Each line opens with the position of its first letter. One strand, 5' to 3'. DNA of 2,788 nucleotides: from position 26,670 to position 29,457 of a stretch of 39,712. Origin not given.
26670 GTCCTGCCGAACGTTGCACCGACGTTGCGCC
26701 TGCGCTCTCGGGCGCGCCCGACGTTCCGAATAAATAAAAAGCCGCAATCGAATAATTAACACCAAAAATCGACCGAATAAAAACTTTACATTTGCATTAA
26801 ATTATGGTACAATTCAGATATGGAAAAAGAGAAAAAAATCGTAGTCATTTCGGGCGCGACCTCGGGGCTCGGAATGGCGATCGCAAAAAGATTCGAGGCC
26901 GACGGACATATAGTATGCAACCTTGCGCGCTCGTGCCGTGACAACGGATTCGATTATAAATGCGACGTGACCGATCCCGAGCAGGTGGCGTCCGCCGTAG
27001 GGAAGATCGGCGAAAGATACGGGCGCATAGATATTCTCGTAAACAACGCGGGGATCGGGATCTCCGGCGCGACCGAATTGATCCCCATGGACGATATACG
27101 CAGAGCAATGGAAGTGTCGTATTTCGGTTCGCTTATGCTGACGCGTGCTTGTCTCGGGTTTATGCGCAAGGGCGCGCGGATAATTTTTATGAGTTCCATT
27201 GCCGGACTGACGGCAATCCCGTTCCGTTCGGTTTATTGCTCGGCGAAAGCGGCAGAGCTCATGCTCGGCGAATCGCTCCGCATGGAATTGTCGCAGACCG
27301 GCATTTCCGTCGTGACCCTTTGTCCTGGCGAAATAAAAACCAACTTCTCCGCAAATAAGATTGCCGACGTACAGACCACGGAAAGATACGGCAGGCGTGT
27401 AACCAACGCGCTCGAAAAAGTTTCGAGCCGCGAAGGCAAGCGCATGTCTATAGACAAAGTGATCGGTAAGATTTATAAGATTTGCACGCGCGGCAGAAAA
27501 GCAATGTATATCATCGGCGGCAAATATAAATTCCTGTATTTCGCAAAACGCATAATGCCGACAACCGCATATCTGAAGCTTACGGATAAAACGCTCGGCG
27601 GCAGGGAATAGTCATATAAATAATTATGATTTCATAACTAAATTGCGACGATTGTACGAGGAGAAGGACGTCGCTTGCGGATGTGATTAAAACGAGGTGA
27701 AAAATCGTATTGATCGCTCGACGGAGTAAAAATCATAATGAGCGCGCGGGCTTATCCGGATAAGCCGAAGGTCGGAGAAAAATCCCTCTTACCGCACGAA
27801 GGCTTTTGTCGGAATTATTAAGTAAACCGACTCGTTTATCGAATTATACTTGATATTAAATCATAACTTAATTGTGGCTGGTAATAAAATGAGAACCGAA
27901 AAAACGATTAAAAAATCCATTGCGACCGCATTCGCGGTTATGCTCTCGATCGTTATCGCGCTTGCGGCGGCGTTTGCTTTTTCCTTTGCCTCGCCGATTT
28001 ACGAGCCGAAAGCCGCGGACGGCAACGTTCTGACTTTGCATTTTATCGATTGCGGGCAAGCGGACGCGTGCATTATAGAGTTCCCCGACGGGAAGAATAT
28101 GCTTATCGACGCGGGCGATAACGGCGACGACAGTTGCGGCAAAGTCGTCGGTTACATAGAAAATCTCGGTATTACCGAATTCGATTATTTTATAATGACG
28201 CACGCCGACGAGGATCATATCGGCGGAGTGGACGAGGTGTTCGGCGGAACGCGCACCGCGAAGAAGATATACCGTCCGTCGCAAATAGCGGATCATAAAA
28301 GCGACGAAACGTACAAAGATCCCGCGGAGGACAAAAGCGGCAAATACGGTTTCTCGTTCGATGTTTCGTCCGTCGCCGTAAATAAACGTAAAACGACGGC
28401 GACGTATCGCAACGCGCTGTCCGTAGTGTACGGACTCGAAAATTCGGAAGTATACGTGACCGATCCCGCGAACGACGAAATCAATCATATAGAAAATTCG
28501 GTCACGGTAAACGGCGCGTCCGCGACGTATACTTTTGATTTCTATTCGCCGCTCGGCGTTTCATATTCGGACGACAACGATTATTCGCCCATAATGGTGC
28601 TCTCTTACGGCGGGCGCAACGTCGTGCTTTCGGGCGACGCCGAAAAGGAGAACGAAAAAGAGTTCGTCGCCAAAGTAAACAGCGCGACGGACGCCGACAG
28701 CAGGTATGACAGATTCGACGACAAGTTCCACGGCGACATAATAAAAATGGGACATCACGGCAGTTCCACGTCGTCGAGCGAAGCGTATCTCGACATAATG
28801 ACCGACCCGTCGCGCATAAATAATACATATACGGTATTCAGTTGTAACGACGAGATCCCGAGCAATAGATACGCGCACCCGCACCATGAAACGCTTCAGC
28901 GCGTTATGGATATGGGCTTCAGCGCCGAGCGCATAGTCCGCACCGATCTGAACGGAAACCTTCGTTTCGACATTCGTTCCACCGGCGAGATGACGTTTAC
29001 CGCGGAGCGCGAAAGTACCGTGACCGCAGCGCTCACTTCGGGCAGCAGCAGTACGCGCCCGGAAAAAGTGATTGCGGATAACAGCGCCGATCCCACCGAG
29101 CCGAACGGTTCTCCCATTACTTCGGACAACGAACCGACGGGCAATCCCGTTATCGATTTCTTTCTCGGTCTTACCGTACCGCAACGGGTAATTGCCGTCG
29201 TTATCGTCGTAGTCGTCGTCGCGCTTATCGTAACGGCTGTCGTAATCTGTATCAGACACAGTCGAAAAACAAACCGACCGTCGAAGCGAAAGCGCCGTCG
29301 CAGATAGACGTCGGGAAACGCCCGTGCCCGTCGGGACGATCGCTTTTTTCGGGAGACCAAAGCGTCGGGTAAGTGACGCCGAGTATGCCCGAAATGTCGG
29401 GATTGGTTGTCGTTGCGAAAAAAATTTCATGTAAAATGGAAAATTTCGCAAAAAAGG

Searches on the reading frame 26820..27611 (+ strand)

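Call 13: search_protein_families(library=pfam, proteins=[window:26820-27611:+])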
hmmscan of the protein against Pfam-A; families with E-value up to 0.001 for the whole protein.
window:26820-27611:+ (263 aa): 4 families
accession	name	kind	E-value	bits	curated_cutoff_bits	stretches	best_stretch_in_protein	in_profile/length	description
PF00106.31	adh_short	-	1.2e-41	142.8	26.6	1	6-182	1-192/195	short chain dehydrogenase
PF13561.12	adh_short_C2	-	2.3e-33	116.2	27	1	15-187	19-190/236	Enoyl-(Acyl carrier protein) reductase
PF08659.16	KR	-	9.7e-10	39.1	22.6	1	46-146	58-156/180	KR domain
PF01370.27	Epimerase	-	0.00058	19.8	20.9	1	8-126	1-115/240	NAD dependent epimerase/dehydratase family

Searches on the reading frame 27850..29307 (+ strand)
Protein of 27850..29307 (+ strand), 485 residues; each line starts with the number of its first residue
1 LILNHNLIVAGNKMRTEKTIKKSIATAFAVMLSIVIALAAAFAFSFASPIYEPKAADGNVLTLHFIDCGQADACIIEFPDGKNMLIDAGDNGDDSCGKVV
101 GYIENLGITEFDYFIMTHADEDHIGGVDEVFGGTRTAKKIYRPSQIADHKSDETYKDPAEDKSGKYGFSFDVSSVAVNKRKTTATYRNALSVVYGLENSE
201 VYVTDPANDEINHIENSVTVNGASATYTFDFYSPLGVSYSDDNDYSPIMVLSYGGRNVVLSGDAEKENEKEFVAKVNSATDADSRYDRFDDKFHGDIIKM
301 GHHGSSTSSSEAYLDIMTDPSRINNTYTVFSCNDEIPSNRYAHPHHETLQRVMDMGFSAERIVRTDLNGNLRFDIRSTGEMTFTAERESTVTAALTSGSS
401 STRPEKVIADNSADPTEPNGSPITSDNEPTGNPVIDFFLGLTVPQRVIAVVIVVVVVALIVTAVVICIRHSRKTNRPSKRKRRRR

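Call 13: search_protein_families(library=pfam, proteins=[window:27850-29307:+])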
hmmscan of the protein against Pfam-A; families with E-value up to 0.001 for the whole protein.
window:27850-29307:+ (485 aa): 1 family
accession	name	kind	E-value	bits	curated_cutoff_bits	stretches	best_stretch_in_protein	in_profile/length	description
PF00753.33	Lactamase_B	-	1.7e-11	44.8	22.7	1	67-320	2-188/196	Metallo-beta-lactamase superfamily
